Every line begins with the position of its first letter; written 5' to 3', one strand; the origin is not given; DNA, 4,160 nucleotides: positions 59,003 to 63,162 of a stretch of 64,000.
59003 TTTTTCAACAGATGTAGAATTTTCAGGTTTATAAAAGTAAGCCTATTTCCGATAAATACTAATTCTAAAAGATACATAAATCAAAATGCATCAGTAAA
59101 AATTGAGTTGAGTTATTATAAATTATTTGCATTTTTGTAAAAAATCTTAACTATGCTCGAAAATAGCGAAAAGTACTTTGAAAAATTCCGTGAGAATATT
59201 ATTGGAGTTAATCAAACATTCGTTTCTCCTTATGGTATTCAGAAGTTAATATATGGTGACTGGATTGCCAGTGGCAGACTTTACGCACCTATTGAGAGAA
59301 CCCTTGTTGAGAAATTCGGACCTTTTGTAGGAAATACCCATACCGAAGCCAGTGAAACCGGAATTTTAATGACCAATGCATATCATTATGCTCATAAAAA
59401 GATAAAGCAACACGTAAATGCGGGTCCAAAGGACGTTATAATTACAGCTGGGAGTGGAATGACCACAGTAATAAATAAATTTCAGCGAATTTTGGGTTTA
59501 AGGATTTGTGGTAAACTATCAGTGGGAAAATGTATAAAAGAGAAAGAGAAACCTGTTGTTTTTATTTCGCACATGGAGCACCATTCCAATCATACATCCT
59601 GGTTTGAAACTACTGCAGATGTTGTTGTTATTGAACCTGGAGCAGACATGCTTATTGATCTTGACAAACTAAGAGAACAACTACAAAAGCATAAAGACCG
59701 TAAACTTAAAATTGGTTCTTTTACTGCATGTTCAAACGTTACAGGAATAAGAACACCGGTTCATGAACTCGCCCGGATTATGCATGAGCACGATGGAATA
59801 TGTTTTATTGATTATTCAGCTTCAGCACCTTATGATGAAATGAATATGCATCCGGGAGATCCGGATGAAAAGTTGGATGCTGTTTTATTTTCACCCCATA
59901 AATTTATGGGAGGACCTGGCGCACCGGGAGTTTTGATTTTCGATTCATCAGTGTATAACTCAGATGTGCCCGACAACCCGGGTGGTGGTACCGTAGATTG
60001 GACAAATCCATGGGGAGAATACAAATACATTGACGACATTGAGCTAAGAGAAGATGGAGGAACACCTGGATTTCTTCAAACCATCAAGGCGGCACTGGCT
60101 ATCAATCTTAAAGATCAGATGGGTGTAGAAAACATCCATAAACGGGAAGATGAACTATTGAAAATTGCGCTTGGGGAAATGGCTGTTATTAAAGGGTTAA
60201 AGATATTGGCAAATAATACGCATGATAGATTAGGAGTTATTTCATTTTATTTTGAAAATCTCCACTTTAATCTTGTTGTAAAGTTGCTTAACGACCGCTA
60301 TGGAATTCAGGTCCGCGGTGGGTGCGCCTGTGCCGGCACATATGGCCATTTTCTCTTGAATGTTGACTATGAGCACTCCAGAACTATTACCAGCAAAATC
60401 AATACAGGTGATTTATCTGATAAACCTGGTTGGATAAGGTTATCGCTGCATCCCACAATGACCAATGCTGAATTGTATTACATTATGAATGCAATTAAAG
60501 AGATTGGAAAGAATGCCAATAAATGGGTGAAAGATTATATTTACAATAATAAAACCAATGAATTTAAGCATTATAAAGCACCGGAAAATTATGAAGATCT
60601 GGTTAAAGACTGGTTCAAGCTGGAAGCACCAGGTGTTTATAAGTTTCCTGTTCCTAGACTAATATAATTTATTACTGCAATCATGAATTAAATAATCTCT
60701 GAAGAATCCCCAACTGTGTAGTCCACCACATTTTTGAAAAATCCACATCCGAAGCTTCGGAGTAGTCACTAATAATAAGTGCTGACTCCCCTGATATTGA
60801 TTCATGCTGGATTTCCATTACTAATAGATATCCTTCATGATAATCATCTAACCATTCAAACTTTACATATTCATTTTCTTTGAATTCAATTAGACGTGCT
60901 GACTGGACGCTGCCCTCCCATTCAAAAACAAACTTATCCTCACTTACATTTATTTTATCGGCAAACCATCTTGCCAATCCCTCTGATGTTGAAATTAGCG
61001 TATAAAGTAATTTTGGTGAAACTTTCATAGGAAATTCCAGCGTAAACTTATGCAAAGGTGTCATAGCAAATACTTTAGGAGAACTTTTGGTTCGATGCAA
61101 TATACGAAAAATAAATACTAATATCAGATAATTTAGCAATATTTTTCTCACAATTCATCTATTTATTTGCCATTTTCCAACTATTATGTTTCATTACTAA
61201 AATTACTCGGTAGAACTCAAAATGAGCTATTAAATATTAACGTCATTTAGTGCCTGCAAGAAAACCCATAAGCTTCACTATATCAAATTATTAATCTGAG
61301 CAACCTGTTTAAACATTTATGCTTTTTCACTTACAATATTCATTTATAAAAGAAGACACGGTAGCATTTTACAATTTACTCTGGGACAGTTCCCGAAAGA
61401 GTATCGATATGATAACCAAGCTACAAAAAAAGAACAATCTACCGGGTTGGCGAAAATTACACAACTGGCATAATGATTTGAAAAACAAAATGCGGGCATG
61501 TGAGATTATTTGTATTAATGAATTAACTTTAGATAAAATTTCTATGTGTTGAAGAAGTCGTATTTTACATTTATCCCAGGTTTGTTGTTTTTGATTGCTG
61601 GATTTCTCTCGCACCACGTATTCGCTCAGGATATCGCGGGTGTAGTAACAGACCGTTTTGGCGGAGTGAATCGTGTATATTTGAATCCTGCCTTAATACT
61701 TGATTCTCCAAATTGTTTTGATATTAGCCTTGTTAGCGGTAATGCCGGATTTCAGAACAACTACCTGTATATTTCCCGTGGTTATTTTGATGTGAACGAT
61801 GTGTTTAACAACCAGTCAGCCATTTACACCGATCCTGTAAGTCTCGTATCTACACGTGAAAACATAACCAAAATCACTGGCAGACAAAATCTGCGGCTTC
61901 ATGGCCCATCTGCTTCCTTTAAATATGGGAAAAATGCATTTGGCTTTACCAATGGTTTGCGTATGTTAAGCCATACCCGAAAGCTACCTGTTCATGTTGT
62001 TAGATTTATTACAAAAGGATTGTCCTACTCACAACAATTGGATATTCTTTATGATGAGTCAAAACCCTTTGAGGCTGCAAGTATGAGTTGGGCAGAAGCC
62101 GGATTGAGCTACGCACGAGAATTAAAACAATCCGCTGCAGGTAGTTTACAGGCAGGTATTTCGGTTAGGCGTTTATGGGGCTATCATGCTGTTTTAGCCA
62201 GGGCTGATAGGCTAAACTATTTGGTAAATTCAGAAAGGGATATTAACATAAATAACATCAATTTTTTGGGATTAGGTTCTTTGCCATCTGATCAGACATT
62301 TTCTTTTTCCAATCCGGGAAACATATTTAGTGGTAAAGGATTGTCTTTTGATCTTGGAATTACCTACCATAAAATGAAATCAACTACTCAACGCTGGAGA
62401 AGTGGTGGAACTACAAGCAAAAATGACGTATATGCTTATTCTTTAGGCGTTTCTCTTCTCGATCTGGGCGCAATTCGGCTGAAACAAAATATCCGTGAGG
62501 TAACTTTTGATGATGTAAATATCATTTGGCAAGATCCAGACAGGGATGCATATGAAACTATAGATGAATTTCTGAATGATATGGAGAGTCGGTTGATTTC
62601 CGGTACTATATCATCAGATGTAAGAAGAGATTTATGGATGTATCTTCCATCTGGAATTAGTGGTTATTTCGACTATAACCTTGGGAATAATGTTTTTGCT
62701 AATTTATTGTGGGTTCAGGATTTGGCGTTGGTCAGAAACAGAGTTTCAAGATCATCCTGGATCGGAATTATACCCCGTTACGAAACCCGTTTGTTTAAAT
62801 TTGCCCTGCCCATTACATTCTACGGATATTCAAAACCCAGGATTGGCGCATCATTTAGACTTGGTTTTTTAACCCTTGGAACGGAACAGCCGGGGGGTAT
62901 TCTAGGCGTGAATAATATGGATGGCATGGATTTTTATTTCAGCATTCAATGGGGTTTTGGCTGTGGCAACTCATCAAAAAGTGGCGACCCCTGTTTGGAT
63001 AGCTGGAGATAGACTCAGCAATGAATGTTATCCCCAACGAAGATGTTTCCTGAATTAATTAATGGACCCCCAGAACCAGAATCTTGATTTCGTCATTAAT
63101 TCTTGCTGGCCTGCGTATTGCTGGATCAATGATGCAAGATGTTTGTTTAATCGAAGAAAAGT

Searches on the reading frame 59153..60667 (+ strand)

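Call 67: search_protein_families(library=pfam, proteins=[window:59153-60667:+], max_evalue=0.00001)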
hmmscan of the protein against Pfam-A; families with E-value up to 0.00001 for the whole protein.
window:59153-60667:+ (504 aa): 1 family
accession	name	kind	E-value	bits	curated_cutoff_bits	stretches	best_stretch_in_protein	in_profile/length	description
PF00266.25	Aminotran_5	-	1.1e-43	150.1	21.5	1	42-441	10-368/371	Aminotransferase class-V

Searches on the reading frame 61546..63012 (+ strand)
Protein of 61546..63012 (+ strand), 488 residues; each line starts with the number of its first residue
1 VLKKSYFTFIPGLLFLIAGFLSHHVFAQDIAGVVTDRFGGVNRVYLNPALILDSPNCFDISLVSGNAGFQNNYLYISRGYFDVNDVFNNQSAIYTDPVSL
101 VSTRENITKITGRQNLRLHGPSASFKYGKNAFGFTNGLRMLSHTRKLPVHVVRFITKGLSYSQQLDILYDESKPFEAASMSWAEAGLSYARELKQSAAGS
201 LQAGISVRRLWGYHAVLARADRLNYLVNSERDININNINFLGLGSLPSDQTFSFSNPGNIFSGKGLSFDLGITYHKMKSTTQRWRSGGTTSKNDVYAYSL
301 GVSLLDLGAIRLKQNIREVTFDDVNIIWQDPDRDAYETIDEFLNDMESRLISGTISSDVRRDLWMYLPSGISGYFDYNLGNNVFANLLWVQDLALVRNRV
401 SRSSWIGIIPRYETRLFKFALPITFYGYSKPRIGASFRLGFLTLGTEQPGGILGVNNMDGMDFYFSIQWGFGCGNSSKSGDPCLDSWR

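Call 67: search_protein_families(library=pfam, proteins=[window:61546-63012:+], max_evalue=0.00001)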
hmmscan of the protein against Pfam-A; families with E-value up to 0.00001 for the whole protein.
window:61546-63012:+ (488 aa): 1 family
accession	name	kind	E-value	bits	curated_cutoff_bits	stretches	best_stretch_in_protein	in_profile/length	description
PF18990.6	DUF5723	-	1.1e-28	101.4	26.8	1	48-445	1-374/376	Family of unknown function (DUF5723)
